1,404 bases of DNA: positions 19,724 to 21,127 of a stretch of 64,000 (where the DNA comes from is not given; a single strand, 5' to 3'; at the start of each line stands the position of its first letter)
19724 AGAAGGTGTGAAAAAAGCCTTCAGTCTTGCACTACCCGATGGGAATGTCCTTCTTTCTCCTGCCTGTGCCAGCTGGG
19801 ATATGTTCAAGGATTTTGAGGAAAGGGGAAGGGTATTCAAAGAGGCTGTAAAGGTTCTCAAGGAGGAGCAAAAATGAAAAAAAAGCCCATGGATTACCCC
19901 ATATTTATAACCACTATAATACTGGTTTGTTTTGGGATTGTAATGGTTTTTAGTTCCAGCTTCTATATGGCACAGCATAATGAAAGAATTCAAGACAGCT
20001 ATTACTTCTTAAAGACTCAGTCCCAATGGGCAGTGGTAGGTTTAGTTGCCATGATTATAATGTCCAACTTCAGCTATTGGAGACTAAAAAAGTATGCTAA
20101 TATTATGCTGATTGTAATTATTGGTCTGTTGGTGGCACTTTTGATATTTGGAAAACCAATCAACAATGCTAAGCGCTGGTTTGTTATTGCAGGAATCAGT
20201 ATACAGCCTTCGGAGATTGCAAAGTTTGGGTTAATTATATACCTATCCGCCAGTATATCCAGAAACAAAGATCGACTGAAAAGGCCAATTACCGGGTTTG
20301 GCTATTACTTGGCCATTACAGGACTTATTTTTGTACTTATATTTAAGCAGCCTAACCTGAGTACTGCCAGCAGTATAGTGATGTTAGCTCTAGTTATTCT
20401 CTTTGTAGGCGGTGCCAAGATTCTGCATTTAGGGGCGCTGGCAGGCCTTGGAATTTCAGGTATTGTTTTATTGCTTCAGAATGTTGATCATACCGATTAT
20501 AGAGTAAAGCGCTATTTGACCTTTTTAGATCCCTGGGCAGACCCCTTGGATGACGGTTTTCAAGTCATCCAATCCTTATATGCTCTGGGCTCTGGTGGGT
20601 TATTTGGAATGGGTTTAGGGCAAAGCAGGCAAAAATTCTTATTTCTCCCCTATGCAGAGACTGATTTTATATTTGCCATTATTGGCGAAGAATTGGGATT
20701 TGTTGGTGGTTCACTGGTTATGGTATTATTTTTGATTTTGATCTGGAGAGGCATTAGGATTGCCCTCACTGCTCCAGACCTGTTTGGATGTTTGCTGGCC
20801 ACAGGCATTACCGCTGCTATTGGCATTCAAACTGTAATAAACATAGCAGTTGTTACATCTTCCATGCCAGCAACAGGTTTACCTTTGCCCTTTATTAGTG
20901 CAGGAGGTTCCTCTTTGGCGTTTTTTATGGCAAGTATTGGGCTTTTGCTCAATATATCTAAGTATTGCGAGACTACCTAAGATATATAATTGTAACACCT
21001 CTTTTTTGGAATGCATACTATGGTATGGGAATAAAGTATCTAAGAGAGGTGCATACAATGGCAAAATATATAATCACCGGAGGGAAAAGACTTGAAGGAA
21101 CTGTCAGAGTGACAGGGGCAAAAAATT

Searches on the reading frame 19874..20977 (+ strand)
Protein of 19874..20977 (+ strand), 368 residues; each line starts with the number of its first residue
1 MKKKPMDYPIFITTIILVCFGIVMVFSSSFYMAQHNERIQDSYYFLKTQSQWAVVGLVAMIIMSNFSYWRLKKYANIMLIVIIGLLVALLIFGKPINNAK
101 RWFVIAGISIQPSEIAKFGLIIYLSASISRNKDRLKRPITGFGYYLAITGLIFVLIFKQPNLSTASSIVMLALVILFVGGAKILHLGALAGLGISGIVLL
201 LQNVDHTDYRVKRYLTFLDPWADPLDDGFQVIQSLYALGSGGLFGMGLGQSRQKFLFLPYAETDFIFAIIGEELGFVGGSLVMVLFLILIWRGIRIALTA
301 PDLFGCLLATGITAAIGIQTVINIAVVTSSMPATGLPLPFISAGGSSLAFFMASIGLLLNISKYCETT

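Call 58: find_homologous_proteins(query=window:19874-20977:+, max_evalue=1e-10)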
Query seq(368 aa) (368 aa): 7970 proteins with E <= 1e-10 among 8000 candidates; the best 120 are listed.
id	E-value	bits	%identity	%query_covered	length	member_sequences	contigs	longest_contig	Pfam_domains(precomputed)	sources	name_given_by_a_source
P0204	3.6e-232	788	100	100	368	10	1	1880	PF01098.25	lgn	-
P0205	2.0e-228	776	99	99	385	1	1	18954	PF01098.25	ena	-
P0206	2.4e-206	703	86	100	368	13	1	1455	PF01098.25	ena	-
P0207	5.3e-206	702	86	100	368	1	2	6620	PF01098.25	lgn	-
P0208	7.9e-203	692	86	100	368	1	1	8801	PF01098.25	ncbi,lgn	-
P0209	4.3e-200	683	84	100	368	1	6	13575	PF01098.25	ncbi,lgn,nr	ncbi:MAG TPA: putative lipid II flippase FtsW [Clostridia bacterium]|nr:putative lipid II flippase F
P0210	1.3e-199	681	85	99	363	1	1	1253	PF01098.25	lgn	-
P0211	1.2e-198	678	84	100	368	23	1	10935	PF01098.25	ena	-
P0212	4.6e-197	673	83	99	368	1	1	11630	PF01098.25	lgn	-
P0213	4.0e-196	670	83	100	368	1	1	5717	PF01098.25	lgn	-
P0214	7.4e-189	646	80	99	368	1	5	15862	PF01098.25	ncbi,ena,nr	ncbi:MAG: putative lipid II flippase FtsW [Clostridiales bacterium]|nr:putative lipid II flippase Ft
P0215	3.9e-166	571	74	100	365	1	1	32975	PF01098.25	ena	-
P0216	6.0e-159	548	68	100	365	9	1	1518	PF01098.25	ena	-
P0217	8.1e-154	531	67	100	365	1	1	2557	PF01098.25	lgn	-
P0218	3.4e-142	492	66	94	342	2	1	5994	PF01098.25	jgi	-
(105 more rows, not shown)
